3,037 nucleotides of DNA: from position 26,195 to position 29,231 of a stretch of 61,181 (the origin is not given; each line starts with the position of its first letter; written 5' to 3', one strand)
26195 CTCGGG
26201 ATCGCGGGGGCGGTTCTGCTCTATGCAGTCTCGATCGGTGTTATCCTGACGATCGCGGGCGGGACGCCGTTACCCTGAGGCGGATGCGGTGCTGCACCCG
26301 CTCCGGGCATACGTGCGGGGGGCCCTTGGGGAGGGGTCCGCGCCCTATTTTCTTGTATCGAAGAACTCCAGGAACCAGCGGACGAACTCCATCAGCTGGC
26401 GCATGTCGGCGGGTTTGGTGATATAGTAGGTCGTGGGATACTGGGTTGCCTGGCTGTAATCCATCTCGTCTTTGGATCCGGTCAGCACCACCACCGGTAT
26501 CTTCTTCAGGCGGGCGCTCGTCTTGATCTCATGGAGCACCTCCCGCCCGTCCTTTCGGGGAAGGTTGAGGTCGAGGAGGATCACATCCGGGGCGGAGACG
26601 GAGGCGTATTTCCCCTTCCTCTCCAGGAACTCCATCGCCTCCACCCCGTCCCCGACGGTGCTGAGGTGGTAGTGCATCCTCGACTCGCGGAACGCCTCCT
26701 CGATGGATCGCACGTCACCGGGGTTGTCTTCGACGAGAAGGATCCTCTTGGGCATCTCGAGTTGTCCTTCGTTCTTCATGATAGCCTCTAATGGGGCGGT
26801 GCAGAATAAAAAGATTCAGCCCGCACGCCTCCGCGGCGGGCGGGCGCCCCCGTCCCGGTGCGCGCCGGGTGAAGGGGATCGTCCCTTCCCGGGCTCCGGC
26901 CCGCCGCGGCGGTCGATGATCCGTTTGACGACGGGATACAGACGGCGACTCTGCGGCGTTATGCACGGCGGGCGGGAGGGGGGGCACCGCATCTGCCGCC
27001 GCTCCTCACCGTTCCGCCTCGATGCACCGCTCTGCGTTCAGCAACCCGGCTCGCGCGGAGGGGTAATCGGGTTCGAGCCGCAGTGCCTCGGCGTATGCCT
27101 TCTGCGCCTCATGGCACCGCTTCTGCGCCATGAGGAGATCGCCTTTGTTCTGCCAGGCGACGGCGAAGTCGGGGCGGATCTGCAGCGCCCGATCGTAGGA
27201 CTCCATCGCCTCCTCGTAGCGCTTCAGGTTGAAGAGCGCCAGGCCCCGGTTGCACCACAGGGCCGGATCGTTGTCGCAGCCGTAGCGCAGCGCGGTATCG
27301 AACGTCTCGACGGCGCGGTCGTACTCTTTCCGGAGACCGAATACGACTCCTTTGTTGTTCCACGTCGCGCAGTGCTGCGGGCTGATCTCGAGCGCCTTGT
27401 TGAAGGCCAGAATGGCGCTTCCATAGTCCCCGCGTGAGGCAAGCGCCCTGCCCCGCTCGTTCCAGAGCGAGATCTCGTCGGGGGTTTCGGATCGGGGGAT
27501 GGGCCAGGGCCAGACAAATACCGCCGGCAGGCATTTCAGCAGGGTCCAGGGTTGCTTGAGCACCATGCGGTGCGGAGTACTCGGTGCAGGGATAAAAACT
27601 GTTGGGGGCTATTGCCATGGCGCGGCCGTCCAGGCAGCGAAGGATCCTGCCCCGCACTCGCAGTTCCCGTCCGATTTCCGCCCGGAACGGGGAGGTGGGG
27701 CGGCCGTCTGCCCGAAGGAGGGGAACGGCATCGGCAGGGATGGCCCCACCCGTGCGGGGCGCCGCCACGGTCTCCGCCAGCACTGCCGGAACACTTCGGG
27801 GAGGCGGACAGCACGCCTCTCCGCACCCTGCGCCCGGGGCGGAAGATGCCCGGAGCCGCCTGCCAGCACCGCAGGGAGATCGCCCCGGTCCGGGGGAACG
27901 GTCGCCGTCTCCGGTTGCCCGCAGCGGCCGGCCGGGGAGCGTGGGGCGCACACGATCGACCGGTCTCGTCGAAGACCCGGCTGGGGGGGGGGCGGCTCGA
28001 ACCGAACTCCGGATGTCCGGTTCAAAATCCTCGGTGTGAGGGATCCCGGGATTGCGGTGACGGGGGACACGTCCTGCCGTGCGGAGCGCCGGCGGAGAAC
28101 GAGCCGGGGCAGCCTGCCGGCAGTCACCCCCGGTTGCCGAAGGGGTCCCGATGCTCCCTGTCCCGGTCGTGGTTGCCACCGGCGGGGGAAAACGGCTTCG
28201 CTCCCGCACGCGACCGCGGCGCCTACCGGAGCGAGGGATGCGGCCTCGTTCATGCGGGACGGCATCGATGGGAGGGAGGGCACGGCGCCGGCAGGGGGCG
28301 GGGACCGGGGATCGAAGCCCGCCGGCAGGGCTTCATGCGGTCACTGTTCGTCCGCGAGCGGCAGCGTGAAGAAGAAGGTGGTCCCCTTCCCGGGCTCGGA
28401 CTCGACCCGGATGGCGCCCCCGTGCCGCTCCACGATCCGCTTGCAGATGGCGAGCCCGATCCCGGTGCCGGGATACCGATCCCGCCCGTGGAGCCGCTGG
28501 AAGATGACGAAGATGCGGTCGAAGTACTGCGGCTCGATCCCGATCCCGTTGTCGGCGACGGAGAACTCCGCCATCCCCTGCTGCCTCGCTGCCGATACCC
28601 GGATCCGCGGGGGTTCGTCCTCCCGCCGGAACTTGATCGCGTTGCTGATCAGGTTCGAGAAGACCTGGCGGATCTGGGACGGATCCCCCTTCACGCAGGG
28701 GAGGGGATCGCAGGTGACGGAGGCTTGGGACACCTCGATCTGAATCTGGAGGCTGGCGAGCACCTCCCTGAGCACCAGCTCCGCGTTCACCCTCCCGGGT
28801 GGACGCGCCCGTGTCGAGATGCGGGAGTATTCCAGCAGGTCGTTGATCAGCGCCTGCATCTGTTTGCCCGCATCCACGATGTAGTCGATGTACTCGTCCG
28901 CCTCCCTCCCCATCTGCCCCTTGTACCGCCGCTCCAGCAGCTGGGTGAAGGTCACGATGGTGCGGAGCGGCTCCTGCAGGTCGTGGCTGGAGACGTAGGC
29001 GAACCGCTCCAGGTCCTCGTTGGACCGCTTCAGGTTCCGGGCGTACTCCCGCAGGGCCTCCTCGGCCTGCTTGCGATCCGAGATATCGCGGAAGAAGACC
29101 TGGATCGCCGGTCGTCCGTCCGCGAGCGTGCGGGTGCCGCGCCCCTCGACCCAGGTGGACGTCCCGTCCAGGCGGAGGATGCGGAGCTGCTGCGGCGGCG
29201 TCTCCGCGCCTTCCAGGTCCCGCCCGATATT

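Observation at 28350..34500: Paralogous histidine-kinase genes form a roughly 0.7-kb inverted repeat (about 255 bp nearly identical) bracketing a 4.7-kb segment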

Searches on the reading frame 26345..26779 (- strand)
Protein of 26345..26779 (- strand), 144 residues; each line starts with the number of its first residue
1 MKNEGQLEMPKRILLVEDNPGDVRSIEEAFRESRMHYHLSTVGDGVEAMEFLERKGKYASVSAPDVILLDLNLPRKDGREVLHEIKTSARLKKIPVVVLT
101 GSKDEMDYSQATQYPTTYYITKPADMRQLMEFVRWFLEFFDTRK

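Call 21: search_protein_families(library=pfam, proteins=[window:26345-26779:-], max_evalue=0.01)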
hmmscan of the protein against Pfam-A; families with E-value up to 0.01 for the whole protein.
window:26345-26779:- (144 aa): 1 family
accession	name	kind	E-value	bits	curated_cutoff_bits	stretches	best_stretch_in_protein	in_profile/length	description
PF00072.30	Response_reg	-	4.4e-20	72.4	30.2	1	13-133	1-110/111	Response regulator receiver domain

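Call 23: find_encoding_contigs(protein=window:26345-26779:-, flank=10000, max_places=10)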
Protein window:26345-26779:- (144 aa): 6 contigs read that carry it; 6 places shown.
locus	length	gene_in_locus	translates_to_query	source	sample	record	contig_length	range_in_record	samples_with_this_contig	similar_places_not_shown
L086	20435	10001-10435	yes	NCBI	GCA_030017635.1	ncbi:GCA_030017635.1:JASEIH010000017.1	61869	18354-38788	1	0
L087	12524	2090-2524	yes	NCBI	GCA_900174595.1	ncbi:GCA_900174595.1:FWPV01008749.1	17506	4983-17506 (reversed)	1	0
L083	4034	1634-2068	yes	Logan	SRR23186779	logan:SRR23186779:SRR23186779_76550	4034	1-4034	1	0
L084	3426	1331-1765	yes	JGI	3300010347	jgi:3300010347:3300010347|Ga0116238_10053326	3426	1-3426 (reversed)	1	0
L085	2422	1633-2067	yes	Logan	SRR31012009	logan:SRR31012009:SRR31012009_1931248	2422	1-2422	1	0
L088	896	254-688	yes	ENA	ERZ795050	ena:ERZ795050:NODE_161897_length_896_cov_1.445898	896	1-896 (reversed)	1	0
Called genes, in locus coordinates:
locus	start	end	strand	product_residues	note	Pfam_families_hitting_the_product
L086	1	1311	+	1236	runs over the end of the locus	PF00672:HAMP, PF00989:PAS, PF08447:PAS_3, PF08448:PAS_4, PF13426:PAS_9 (weak), PF13426:PAS_9, PF00512:HisKA, PF02518:HATPase_c, +4 more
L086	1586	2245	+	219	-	-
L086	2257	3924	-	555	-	PF00989:PAS, PF13188:PAS_8, PF00989:PAS, PF13188:PAS_8, PF08448:PAS_4, PF13426:PAS_9, PF00512:HisKA, PF02518:HATPase_c, +3 more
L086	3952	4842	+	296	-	PF27246:MJ1433_N, PF27232:MJ1433_C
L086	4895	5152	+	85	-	PF07441:BofA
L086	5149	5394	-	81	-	-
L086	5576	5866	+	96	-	-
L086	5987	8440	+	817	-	PF00989:PAS, PF01590:GAF, PF00989:PAS, PF08447:PAS_3, PF08448:PAS_4, PF13426:PAS_9, PF00989:PAS, PF13426:PAS_9, +8 more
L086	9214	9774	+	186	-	-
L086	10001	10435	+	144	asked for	PF00072:Response_reg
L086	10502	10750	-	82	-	-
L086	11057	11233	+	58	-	-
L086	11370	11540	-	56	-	-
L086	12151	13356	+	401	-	PF00202:Aminotran_3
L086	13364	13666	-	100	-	-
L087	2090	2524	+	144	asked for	PF00072:Response_reg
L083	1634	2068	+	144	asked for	PF00072:Response_reg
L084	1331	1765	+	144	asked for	PF00072:Response_reg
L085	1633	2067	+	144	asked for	PF00072:Response_reg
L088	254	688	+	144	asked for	PF00072:Response_reg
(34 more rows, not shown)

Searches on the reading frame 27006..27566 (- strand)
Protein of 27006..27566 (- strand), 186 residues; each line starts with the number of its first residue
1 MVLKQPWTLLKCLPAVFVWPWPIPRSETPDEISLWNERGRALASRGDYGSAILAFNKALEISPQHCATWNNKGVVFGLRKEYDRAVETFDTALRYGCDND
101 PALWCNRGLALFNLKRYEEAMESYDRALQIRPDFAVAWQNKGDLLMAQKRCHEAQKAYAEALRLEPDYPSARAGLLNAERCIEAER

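Call 6: search_protein_families(library=pfam, proteins=[window:27006-27566:-], max_evalue=0.01)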
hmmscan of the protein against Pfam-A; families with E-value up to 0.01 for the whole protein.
window:27006-27566:- (186 aa): 22 families
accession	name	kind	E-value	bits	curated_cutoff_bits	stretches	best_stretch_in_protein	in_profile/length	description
PF00515.34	TPR_1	-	2.7e-33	112.9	27.8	4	102-134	2-34/34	Tetratricopeptide repeat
PF07719.23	TPR_2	-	4.8e-29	98.5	27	3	102-133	2-33/34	Tetratricopeptide repeat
PF13181.12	TPR_8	-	1.1e-25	87.9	25.7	3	103-133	3-33/34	Tetratricopeptide repeat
PF13414.12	TPR_11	-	9.8e-25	86.4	26.8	3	108-148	1-41/42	TPR repeat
PF13432.12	TPR_16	-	2.8e-21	76.1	32.7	3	81-133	12-63/65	Tetratricopeptide repeat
PF13431.12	TPR_17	-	4.5e-19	67.5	24.4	1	54-86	1-33/34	Tetratricopeptide repeat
PF13428.12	TPR_14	-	1.2e-16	60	23.5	3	108-144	8-44/44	Tetratricopeptide repeat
PF13424.12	TPR_12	-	1e-15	58.1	30.1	1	102-164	4-74/77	Tetratricopeptide repeat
PF13371.12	TPR_9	-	3.4e-13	49.8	35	3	29-64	26-61/73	Tetratricopeptide repeat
PF14559.12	TPR_19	-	4.1e-13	49.9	25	1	115-172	5-62/68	Tetratricopeptide repeat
PF23914.1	TPR_CcmH_CycH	-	8.6e-12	45.6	42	1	128-174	43-89/158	Cytochrome c-type biogenesis protein H TPR domain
PF13176.12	TPR_7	-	2e-08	34.1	27.9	0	116-133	14-31/36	Tetratricopeptide repeat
PF13174.12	TPR_6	-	1.8e-06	28.6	26.3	0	107-133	6-32/33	Tetratricopeptide repeat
PF13374.12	TPR_10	-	2e-06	28.1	27.5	1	106-131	7-32/42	Tetratricopeptide repeat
PF01239.28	PPTA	-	7.7e-05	22.7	29.5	0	117-146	1-30/32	Protein prenyltransferase alpha subunit repeat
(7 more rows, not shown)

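Call 22: find_encoding_contigs(protein=window:27006-27566:-, flank=10000, max_places=10)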
Protein window:27006-27566:- (186 aa): 5 contigs read that carry it; 5 places shown.
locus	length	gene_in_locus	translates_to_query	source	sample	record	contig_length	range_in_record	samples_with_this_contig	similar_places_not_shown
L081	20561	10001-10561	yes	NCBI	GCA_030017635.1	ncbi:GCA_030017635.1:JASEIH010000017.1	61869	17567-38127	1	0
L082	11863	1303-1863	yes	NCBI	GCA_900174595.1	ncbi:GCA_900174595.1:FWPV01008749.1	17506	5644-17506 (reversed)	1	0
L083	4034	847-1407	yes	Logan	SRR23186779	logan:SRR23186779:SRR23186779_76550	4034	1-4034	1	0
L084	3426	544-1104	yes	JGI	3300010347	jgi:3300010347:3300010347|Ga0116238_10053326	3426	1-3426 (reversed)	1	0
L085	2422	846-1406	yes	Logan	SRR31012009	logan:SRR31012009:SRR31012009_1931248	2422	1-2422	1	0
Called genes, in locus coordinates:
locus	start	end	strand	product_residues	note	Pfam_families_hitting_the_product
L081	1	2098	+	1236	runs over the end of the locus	PF00672:HAMP, PF00989:PAS, PF08447:PAS_3, PF08448:PAS_4, PF13426:PAS_9 (weak), PF13426:PAS_9, PF00512:HisKA, PF02518:HATPase_c, +4 more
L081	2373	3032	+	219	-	-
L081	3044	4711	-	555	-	PF00989:PAS, PF13188:PAS_8, PF00989:PAS, PF13188:PAS_8, PF08448:PAS_4, PF13426:PAS_9, PF00512:HisKA, PF02518:HATPase_c, +3 more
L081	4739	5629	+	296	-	PF27246:MJ1433_N, PF27232:MJ1433_C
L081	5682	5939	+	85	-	PF07441:BofA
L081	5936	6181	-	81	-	-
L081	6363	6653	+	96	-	-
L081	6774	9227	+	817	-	PF00989:PAS, PF01590:GAF, PF00989:PAS, PF08447:PAS_3, PF08448:PAS_4, PF13426:PAS_9, PF00989:PAS, PF13426:PAS_9, +8 more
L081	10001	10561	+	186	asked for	-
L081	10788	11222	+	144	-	PF00072:Response_reg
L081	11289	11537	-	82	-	-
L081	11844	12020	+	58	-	-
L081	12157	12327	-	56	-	-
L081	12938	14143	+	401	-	PF00202:Aminotran_3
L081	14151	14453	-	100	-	-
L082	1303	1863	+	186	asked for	-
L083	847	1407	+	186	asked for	-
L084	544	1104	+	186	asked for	-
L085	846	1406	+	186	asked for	-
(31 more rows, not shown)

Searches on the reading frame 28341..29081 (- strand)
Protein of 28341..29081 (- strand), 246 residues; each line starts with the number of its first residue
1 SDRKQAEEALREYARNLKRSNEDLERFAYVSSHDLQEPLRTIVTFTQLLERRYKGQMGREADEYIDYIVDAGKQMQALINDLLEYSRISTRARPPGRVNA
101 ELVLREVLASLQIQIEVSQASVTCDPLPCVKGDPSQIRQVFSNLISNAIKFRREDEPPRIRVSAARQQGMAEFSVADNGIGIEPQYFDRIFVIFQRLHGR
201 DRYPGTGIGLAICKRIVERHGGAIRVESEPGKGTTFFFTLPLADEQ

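Call 41: find_homologous_proteins(query=window:28341-29081:-, max_evalue=1e-40)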
Query window:28341-29081:- (246 aa): 7778 proteins with E <= 1e-40 among 8000 candidates; the best 120 are listed.
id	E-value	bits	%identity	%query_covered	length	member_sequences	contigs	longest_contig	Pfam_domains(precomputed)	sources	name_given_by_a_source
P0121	2.0e-104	367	67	100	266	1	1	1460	PF02518.32,PF00512.32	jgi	jgi:light-regulated signal transduction histidine kinase (bacteriophytochrome)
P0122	1.5e-100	354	70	99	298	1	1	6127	PF02518.32,PF00512.32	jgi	jgi:light-regulated signal transduction histidine kinase (bacteriophytochrome)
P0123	4.3e-100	352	68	97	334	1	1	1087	PF02518.32,PF00512.32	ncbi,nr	ncbi:MAG TPA: ATP-binding protein, partial [Methanomicrobiales archaeon]|nr:ATP-binding protein [Met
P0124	3.6e-99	349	67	100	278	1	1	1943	PF02518.32,PF00512.32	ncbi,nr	ncbi:MAG TPA: ATP-binding protein, partial [Methanomicrobiales archaeon]|nr:ATP-binding protein [Met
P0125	8.8e-99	348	66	99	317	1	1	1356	PF08447.19,PF13426.14,PF02518.32,PF00512.32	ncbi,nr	ncbi:MAG TPA: ATP-binding protein, partial [Methanomicrobiales archaeon]|nr:ATP-binding protein [Met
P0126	5.8e-98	345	65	99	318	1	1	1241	PF13426.14,PF08448.17,PF02518.32,PF00512.32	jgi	jgi:light-regulated signal transduction histidine kinase (bacteriophytochrome)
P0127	1.4e-97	344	66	97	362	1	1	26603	PF02518.32,PF00512.32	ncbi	-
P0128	3.3e-97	343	64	99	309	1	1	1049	PF02518.32,PF00512.32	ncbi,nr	ncbi:MAG TPA: ATP-binding protein, partial [Methanomicrobiales archaeon]|nr:ATP-binding protein [Met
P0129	8.9e-97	342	67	97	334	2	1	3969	PF13426.14,PF08448.17,PF02518.32,PF00512.32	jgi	jgi:light-regulated signal transduction histidine kinase (bacteriophytochrome)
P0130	2.9e-95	337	65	97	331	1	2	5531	PF08448.17,PF02518.32,PF00512.32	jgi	jgi:light-regulated signal transduction histidine kinase (bacteriophytochrome)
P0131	1.8e-94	334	65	98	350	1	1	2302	PF02518.32,PF00512.32,PF14501.13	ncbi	ncbi:MAG: GHKL domain-containing protein, partial [Methanobacteriota archaeon]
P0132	4.3e-94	333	62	99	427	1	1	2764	PF13426.14,PF08448.17,PF02518.32,PF00512.32,PF00989.32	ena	-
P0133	5.2e-94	333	64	98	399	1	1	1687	PF08447.19,PF02518.32,PF00512.32,PF00989.32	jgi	jgi:PAS domain S-box-containing protein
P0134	1.0e-92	328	63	97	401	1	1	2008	PF02518.32,PF00512.32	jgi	jgi:signal transduction histidine kinase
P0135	2.1e-92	327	61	97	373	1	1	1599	PF08447.19,PF13426.14,PF08448.17,PF02518.32,PF00512.32,PF00989.32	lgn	-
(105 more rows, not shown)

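Call 50: find_encoding_contigs(protein=P0122, flank=6000, max_places=3)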
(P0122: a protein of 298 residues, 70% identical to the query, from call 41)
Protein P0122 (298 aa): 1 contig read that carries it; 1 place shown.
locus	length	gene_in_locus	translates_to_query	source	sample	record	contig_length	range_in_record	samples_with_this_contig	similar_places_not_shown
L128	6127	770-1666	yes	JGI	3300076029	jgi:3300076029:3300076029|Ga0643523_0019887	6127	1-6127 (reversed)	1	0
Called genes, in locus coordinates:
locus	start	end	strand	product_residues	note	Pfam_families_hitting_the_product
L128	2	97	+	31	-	?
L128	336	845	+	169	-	PF00989:PAS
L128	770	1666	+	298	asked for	PF00512:HisKA, PF02518:HATPase_c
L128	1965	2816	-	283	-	PF02743:dCache_1, PF22309:HK-GC-Chemotax_sensor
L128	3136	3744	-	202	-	-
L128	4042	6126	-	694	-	?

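Call 51: find_encoding_contigs(protein=P0127, flank=8000, max_places=3)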
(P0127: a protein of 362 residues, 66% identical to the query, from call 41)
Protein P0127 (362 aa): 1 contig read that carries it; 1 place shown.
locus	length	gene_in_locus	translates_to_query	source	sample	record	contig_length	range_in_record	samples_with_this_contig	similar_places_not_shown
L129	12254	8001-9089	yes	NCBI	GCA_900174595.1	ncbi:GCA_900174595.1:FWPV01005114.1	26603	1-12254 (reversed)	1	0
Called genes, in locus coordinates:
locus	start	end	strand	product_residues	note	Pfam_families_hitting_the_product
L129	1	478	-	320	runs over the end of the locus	PF03599:CdhD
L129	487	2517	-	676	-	PF03598:CdhC, PF19436:ACS_CODH_B_C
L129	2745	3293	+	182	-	PF05239:PRC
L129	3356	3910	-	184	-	PF00117:GATase, PF07722:Peptidase_C26 (faint)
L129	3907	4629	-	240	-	PF01902:Diphthami_syn_2_N, PF28410:Diphthami_syn_2_C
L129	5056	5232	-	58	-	PF06348:DUF1059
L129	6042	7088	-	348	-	-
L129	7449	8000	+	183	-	PF00072:Response_reg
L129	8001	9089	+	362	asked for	PF00512:HisKA, PF02518:HATPase_c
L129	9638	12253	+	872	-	?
